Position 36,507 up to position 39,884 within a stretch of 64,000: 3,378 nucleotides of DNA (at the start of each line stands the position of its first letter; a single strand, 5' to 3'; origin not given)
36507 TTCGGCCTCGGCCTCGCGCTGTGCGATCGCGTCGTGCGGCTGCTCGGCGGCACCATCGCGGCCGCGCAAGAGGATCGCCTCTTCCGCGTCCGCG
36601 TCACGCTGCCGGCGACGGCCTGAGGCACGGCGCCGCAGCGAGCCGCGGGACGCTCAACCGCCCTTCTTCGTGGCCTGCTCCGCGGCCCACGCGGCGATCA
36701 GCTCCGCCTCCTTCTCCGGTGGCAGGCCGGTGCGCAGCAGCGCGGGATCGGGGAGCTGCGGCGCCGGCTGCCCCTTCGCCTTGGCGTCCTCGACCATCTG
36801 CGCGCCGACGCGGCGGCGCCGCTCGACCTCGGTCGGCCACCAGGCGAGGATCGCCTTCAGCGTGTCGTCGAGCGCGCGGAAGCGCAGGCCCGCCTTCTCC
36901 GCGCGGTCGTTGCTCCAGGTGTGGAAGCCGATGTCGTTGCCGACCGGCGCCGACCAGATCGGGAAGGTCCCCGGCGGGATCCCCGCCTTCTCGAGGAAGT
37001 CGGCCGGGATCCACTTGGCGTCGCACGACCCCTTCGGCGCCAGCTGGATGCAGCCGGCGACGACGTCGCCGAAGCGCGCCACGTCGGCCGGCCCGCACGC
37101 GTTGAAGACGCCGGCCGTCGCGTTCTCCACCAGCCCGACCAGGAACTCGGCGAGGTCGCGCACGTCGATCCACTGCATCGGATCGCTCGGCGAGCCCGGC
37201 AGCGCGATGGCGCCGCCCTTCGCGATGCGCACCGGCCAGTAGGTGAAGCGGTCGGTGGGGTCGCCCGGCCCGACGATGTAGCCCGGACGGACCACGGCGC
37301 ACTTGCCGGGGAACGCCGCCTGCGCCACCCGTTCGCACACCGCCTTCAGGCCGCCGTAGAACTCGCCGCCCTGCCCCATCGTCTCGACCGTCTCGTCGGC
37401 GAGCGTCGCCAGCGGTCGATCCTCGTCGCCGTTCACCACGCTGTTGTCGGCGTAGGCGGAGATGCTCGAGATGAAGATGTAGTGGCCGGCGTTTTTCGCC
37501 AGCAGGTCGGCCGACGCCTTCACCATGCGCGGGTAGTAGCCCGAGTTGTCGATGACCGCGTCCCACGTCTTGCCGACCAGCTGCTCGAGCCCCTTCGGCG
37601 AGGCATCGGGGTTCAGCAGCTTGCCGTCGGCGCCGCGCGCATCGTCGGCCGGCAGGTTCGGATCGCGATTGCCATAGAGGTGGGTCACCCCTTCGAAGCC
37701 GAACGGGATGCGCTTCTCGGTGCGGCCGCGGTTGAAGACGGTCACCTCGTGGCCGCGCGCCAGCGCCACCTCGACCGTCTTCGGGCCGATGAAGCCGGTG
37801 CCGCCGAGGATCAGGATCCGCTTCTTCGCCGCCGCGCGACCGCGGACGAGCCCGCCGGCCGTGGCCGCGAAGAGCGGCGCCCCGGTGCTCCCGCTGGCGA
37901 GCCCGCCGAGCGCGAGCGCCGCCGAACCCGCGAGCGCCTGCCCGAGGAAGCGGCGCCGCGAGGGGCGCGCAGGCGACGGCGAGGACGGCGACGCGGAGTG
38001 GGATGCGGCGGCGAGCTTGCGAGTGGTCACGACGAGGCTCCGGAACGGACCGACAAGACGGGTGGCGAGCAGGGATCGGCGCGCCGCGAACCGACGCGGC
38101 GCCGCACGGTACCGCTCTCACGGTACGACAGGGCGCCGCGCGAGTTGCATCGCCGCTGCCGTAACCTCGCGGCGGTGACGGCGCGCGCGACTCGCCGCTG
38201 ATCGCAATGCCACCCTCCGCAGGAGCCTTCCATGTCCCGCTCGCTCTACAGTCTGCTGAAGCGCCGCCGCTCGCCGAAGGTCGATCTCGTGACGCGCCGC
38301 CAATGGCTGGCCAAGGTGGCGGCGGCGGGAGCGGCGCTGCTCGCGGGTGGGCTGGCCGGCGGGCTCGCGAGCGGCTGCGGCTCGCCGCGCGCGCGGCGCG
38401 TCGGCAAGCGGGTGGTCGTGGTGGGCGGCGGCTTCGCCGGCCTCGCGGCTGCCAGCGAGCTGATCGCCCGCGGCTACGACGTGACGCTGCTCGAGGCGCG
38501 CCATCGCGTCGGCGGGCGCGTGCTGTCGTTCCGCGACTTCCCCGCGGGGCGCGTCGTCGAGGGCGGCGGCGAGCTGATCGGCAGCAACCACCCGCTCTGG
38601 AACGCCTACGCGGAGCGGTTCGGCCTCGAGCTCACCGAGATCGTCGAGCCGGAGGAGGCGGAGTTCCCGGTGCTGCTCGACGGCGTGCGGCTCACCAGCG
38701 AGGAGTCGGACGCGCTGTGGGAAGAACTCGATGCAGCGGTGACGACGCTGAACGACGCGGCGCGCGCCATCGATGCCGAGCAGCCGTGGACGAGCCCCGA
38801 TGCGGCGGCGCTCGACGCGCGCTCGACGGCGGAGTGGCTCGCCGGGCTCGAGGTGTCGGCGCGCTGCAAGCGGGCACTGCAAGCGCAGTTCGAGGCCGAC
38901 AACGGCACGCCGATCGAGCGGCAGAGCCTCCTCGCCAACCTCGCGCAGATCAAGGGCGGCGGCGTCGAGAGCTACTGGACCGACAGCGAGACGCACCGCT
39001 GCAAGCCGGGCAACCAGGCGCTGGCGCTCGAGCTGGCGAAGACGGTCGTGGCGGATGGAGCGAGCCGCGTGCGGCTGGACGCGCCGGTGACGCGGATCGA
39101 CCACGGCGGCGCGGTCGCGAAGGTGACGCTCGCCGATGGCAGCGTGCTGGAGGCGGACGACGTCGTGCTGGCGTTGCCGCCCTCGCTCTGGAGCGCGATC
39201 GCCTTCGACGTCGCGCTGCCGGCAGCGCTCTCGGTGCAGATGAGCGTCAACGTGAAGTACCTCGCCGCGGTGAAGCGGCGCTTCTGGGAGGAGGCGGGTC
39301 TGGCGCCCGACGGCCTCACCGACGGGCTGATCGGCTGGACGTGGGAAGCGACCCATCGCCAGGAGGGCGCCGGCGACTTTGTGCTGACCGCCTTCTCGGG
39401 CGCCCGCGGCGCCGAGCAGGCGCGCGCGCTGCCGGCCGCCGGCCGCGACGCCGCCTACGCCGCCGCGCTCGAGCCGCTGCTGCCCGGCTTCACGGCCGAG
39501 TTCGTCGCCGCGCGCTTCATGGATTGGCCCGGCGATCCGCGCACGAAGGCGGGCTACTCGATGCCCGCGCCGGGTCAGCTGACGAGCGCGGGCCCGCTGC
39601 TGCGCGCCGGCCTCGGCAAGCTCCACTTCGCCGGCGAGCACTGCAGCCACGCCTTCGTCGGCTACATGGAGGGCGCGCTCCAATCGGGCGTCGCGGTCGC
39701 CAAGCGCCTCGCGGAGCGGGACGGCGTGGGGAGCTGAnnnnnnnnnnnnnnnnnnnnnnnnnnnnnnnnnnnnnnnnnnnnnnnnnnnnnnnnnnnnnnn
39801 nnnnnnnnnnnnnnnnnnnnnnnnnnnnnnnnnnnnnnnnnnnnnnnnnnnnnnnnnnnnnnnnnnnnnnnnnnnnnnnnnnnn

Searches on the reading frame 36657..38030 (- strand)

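Call 50: search_protein_families(library=pfam, proteins=[window:36657-38030:-], max_evalue=0.01)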
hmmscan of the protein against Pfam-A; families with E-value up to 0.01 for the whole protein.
window:36657-38030:- (458 aa): 3 families
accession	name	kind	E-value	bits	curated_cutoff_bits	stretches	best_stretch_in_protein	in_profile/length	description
PF01370.27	Epimerase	-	4.5e-13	49.6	20.9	1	72-310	1-238/240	NAD dependent epimerase/dehydratase family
PF05368.20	NmrA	-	3.7e-05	23.9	27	1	69-116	2-51/298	NmrA-like family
PF07993.18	NAD_binding_4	-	0.0016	18.1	20.1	0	180-258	128-211/258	Male sterility protein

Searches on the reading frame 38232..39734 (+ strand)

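Call 50: search_protein_families(library=pfam, proteins=[window:38232-39734:+], max_evalue=0.01)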
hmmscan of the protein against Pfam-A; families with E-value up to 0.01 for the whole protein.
window:38232-39734:+ (501 aa): 14 families
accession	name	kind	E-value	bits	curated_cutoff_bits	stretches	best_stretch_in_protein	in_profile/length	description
PF01593.30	Amino_oxidase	-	1.1e-52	180.2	19.8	1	68-493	1-442/443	Flavin containing amine oxidoreductase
PF13450.12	NAD_binding_8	-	4.5e-13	49.7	21.9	1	63-128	1-66/68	NAD(P)-binding Rossmann-like domain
PF07992.20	Pyr_redox_2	-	7.2e-09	35.9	26.1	1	53-96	137-179/291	Pyridine nucleotide-disulphide oxidoreductase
PF01266.30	DAO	-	1.3e-08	35.2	27.9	1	60-317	1-204/353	FAD dependent oxidoreductase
PF13454.12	NAD_binding_9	-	3.2e-06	27.6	21.8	0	62-98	1-41/155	FAD-NAD(P)-binding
PF00890.30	FAD_binding_2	-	1.2e-05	25.1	20.4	1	61-95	2-36/414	FAD binding domain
PF03486.20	HI0933_like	-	2.8e-05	24.1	50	1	60-98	2-40/244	HI0933-like protein Rossmann domain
PF12831.13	FAD_oxidored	-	4e-05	23.5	27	1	61-96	2-37/416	FAD dependent oxidoreductase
PF00070.33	Pyr_redox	-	7.4e-05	23.6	22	1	60-94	1-35/82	Pyridine nucleotide-disulphide oxidoreductase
PF05834.18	Lycopene_cycl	-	0.00061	19.4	23.4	0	61-91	2-34/380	Lycopene cyclase protein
PF01262.27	AlaDh_PNT_C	-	0.00069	19.5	23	0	60-94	30-64/214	Alanine dehydrogenase/PNT, C-terminal domain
PF01494.25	FAD_binding_3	-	0.00078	19.2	22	1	61-91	4-34/349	FAD binding domain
PF01134.28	GIDA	-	0.00086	18.9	22.1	1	61-88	2-29/391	Glucose inhibited division protein A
PF13738.12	Pyr_redox_3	-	0.0024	17.6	30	0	58-92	164-198/305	Pyridine nucleotide-disulphide oxidoreductase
